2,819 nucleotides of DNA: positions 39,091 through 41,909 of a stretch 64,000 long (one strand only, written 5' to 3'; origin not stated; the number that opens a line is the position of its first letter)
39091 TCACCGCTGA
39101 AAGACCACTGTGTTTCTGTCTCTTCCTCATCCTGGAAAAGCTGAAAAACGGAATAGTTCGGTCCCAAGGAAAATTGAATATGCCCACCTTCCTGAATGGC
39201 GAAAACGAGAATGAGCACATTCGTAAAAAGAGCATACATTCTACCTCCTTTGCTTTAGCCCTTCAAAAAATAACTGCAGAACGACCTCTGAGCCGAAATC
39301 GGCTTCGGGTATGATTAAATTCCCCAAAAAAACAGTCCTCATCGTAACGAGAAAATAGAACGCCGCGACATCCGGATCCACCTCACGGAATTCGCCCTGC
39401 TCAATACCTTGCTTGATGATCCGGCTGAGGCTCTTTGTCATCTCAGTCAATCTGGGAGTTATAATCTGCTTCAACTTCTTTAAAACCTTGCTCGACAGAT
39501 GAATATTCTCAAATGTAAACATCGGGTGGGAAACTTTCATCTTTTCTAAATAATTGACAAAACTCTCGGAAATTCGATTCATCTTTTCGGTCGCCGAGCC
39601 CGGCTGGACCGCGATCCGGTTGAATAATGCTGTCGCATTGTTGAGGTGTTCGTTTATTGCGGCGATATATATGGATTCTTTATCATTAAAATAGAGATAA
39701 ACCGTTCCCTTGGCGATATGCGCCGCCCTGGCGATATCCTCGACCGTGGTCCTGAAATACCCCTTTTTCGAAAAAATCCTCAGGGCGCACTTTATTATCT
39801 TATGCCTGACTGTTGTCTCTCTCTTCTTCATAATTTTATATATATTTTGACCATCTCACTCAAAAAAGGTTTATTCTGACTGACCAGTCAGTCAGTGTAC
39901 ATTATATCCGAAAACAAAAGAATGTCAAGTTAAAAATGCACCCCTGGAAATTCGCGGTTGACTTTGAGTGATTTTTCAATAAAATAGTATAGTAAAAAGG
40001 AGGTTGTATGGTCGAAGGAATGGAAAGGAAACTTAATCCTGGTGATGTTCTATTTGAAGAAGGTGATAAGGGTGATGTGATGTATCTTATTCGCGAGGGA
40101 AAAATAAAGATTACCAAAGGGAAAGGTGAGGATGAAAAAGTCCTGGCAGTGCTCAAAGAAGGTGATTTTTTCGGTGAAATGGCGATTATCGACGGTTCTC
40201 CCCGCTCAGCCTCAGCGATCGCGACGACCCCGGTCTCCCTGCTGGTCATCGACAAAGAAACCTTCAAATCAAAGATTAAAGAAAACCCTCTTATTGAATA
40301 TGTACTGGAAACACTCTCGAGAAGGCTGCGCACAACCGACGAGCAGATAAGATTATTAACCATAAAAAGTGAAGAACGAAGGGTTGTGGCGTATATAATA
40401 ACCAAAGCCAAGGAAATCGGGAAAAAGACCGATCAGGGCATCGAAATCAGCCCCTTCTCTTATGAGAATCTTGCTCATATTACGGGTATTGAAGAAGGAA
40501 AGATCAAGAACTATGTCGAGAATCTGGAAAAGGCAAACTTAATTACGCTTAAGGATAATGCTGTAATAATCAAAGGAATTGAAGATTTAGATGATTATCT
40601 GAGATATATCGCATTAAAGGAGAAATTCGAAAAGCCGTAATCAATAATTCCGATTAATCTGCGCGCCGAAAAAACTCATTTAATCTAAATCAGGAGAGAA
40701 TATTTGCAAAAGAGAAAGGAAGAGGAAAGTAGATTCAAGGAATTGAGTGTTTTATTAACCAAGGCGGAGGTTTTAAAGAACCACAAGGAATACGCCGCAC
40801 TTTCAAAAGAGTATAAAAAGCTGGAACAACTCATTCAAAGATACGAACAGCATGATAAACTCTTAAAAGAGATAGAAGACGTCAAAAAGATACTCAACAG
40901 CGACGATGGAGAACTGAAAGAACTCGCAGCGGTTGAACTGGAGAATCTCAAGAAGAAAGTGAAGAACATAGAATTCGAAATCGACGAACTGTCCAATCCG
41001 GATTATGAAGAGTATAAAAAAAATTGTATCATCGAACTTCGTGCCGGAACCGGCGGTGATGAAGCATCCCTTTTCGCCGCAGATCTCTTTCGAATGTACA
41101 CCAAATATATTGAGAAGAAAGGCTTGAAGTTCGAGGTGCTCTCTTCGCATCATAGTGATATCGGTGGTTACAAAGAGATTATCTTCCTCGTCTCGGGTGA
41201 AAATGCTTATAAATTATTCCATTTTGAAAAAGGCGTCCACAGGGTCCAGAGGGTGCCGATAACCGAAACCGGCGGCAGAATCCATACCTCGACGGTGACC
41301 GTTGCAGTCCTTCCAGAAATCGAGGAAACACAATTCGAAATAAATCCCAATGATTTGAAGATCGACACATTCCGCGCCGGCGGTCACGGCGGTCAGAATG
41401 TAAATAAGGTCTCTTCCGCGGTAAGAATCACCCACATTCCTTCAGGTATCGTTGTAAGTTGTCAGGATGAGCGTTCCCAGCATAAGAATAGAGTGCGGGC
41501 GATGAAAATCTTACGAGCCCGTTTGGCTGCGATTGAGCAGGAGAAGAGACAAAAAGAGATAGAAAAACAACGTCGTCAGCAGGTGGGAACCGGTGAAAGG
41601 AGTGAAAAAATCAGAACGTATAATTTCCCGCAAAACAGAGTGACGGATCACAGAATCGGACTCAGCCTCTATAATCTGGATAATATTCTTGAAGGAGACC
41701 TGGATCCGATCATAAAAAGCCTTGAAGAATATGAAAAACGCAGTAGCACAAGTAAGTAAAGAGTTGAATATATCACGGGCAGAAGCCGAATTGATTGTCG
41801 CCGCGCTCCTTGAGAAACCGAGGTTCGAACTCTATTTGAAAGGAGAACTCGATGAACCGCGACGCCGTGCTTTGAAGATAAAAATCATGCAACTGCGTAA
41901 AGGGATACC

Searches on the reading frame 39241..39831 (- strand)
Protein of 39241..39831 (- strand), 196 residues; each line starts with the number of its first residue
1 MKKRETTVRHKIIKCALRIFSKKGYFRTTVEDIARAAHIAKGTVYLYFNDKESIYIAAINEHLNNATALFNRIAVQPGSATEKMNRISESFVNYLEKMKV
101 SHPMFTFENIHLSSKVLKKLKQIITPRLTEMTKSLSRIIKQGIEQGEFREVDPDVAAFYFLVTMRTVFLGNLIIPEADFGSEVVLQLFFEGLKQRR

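Call 13: search_protein_families(library=pfam, proteins=[window:39241-39831:-], max_evalue=0.00001)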
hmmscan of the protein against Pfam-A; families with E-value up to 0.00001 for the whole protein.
window:39241-39831:- (196 aa): 3 families
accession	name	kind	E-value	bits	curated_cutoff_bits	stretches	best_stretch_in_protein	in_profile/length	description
PF00440.29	TetR_N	-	6.8e-15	55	24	1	12-57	1-46/47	Bacterial regulatory proteins, tetR family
PF17932.6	TetR_C_24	-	6.5e-08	33.3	26.4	1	78-166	2-86/114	Tetracyclin repressor-like, C-terminal domain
PF17935.6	TetR_C_27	-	2.8e-06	27.8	26.1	1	116-160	33-77/106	Tetracyclin repressor-like, C-terminal domain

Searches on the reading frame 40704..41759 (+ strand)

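Call 13: search_protein_families(library=pfam, proteins=[window:40704-41759:+], max_evalue=0.00001)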
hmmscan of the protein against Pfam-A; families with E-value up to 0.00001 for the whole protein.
window:40704-41759:+ (351 aa): 2 families
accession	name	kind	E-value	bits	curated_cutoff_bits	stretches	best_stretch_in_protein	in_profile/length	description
PF03462.23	PCRF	-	2.1e-64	217.3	24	1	8-200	2-194/194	PCRF domain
PF00472.26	RF-1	-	2.9e-45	153.4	35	1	208-317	2-116/116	RF-1 domain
